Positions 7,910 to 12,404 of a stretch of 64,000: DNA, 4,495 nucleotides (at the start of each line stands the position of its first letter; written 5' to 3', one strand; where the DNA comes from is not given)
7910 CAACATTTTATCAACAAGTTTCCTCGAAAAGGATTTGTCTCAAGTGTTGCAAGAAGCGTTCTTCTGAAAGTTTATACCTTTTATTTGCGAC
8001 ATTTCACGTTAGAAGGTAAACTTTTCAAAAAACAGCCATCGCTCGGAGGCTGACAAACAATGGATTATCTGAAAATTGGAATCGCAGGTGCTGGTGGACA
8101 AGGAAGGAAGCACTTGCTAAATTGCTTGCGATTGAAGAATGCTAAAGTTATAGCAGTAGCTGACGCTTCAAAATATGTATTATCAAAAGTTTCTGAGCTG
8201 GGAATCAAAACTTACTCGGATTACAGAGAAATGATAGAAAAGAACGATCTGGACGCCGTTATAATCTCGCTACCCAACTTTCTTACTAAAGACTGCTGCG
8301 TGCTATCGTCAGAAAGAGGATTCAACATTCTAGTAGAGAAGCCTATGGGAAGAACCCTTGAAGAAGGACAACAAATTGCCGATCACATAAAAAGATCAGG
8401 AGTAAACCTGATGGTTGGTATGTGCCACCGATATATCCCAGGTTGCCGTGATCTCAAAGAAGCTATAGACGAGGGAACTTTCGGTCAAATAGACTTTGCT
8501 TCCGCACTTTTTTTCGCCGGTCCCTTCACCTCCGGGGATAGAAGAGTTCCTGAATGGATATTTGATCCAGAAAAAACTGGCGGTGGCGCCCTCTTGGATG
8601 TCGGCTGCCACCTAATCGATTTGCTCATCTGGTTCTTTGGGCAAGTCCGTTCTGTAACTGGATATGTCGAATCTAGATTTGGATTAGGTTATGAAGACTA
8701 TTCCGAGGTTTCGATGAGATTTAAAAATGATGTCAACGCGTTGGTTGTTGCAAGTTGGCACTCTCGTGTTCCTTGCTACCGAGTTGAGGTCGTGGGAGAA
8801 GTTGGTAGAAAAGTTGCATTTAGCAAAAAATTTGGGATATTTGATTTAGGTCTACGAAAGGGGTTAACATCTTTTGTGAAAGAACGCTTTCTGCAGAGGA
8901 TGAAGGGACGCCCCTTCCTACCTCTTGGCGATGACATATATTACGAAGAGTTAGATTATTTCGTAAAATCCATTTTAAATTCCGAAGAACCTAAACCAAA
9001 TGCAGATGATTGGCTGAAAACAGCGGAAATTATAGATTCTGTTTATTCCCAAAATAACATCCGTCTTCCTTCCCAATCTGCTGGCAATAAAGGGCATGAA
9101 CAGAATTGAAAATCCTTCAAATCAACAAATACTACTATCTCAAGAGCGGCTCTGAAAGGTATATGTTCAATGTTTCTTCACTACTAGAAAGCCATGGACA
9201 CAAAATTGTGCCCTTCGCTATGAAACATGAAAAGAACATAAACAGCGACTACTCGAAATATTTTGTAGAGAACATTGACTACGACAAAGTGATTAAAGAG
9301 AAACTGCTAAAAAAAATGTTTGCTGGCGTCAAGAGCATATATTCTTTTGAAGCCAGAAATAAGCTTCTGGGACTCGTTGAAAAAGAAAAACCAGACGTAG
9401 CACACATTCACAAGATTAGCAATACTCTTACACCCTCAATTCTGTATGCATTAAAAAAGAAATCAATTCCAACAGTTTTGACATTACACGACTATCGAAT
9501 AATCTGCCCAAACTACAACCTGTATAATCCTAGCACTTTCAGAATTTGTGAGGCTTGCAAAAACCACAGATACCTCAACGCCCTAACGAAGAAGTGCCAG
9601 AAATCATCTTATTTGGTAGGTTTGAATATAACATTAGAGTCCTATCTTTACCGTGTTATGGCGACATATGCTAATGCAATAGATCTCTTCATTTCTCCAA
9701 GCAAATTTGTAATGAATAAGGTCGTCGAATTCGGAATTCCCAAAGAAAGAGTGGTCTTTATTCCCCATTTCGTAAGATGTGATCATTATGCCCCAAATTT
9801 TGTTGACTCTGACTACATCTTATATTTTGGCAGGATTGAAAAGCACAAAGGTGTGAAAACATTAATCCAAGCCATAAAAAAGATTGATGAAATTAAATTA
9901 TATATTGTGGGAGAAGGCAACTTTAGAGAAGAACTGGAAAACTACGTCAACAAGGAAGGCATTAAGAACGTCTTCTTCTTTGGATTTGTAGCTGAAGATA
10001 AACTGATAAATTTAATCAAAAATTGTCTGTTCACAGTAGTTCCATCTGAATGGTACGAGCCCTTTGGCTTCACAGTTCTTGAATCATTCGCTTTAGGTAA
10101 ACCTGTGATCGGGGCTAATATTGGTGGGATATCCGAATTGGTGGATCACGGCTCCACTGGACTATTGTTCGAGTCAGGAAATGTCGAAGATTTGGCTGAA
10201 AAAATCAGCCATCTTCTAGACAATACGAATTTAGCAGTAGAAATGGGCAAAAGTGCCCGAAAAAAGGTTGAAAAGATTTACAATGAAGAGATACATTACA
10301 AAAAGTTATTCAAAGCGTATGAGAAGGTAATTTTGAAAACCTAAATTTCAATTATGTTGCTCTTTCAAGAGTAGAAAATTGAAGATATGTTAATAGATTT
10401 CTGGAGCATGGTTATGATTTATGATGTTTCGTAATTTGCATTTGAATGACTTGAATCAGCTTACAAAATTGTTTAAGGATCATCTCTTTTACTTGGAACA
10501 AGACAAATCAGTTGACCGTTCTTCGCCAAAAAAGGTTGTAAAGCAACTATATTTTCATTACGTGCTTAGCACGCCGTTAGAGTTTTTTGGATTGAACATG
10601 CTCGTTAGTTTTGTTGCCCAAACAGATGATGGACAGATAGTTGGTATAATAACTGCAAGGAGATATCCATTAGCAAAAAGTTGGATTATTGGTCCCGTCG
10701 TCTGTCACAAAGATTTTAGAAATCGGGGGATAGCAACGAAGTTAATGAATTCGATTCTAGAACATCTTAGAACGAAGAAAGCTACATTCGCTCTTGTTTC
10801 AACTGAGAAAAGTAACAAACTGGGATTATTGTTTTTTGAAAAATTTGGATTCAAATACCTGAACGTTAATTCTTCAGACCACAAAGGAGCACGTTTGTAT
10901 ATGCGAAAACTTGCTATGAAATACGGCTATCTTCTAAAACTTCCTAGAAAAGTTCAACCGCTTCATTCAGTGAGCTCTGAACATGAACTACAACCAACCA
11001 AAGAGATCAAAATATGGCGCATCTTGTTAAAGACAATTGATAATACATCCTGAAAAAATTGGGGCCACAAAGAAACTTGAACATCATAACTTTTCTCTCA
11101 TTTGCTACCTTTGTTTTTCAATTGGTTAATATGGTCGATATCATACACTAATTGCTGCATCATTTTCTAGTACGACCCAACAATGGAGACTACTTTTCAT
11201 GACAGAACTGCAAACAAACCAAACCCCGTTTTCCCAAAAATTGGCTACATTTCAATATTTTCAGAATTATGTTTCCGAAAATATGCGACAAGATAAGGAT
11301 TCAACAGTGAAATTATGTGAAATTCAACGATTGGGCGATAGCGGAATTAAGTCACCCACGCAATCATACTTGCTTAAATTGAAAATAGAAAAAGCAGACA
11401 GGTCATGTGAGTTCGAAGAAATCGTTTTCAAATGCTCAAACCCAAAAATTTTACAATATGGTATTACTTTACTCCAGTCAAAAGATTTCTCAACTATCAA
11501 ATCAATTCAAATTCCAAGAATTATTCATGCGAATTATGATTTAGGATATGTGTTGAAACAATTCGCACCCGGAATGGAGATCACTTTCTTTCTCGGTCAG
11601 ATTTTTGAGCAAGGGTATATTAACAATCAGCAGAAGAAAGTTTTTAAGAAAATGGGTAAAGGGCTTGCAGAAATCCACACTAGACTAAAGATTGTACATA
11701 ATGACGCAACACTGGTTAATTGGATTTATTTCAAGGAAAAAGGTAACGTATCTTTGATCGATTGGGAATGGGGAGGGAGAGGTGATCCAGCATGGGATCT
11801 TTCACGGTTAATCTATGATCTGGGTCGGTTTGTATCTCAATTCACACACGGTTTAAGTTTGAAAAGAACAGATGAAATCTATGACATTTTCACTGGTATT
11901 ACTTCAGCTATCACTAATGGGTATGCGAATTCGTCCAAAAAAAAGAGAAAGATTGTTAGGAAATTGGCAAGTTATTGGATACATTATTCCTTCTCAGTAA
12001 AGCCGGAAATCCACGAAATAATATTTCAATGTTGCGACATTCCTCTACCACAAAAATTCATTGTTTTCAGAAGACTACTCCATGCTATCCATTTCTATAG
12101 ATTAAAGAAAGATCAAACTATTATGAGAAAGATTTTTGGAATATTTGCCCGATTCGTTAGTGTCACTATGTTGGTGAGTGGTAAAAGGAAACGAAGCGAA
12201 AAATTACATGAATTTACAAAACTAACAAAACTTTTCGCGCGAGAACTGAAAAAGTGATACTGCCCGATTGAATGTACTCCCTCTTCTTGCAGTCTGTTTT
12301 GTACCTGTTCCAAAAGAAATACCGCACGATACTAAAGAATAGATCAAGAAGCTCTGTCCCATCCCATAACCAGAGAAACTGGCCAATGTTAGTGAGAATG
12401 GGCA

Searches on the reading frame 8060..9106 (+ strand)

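Call 8: search_protein_families(library=pfam, proteins=[window:8060-9106:+], max_evalue=0.001)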
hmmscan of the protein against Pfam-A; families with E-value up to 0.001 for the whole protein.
window:8060-9106:+ (349 aa): 3 families
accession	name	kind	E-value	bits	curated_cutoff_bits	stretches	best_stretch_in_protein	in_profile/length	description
PF22725.1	GFO_IDH_MocA_C3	-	4.3e-24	85.3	27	1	130-249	2-121/124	GFO/IDH/MocA C-terminal domain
PF01408.29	GFO_IDH_MocA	-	3.6e-20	73.3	24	1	4-120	1-119/120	Oxidoreductase family, NAD-binding Rossmann fold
PF02894.22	GFO_IDH_MocA_C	-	1.3e-14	54.9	22.9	1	133-331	1-209/218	Oxidoreductase family, C-terminal alpha/beta domain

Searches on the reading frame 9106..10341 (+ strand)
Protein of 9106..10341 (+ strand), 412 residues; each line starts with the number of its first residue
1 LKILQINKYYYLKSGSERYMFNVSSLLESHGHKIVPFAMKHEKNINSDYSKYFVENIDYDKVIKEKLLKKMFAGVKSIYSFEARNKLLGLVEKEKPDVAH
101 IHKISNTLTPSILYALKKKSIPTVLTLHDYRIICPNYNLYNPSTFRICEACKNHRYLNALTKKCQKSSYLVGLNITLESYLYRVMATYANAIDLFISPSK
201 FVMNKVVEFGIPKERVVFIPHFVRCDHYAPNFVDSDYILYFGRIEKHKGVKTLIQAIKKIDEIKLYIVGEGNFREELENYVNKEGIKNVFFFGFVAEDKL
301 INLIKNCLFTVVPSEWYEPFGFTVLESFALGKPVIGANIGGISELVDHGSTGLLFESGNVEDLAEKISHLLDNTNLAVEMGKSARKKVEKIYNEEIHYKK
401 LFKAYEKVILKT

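Call 8: search_protein_families(library=pfam, proteins=[window:9106-10341:+], max_evalue=0.001)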
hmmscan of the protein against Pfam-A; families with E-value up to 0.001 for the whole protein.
window:9106-10341:+ (412 aa): 6 families
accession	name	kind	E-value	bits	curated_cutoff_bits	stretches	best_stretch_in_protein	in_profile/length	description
PF00534.26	Glycos_transf_1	-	3.1e-43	147.7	26.4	1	234-386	14-171/172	Glycosyl transferases group 1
PF13692.12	Glyco_trans_1_4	-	6e-35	121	27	1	237-373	3-142/142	Glycosyl transferases group 1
PF13439.12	Glyco_transf_4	-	1.4e-15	58.2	28.5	1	14-226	2-169/170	Glycosyltransferase Family 4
PF13524.12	Glyco_trans_1_2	-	2.1e-09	37.9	25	1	252-391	4-132/144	Glycosyl transferase-like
PF13579.12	Glyco_trans_4_4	-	1.4e-07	32.5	29.7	1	80-220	56-156/158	Glycosyl transferase 4-like domain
PF13477.12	Glyco_trans_4_2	-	0.00018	22.2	23.4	0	11-128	4-107/139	Glycosyl transferase 4-like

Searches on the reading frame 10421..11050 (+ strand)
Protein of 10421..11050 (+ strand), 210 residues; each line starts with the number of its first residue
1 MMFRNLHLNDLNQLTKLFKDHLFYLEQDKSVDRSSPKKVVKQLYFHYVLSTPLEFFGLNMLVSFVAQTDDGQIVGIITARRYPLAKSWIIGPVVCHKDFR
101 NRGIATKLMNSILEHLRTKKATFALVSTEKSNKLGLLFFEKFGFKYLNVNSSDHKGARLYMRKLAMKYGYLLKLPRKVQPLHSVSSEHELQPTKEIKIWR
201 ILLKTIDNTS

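Call 8: search_protein_families(library=pfam, proteins=[window:10421-11050:+], max_evalue=0.001)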
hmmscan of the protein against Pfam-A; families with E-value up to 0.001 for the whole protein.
window:10421-11050:+ (210 aa): 6 families
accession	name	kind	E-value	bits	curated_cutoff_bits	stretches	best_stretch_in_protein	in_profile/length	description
PF00583.31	Acetyltransf_1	-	3.1e-12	47.2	20.7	1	62-144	34-116/116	Acetyltransferase (GNAT) family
PF13508.13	Acetyltransf_7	-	2.3e-11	44.4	27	1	64-145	6-83/84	Acetyltransferase (GNAT) domain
PF13673.13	Acetyltransf_10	-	6.7e-09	36.2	23.6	1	63-152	32-115/128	Acetyltransferase (GNAT) domain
PF08445.16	FR47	-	2.8e-06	27.7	22.1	1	89-147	23-80/86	FR47-like protein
PF13302.13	Acetyltransf_3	-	0.00031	21.9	25.4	1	3-145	4-138/138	Acetyltransferase (GNAT) domain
PF13527.13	Acetyltransf_9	-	0.00059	20.3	25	0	89-127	74-112/127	Acetyltransferase (GNAT) domain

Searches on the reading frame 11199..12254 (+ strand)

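Call 8: search_protein_families(library=pfam, proteins=[window:11199-12254:+], max_evalue=0.001)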
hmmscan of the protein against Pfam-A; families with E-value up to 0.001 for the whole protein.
window:11199-12254:+ (352 aa): 2 families
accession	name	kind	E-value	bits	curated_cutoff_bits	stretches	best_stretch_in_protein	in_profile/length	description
PF01636.29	APH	-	1.2e-06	29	23.2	1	165-209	170-214/239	Phosphotransferase enzyme family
PF01633.27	Choline_kinase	-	1e-05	25.4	29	1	144-203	143-202/300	Choline/ethanolamine kinase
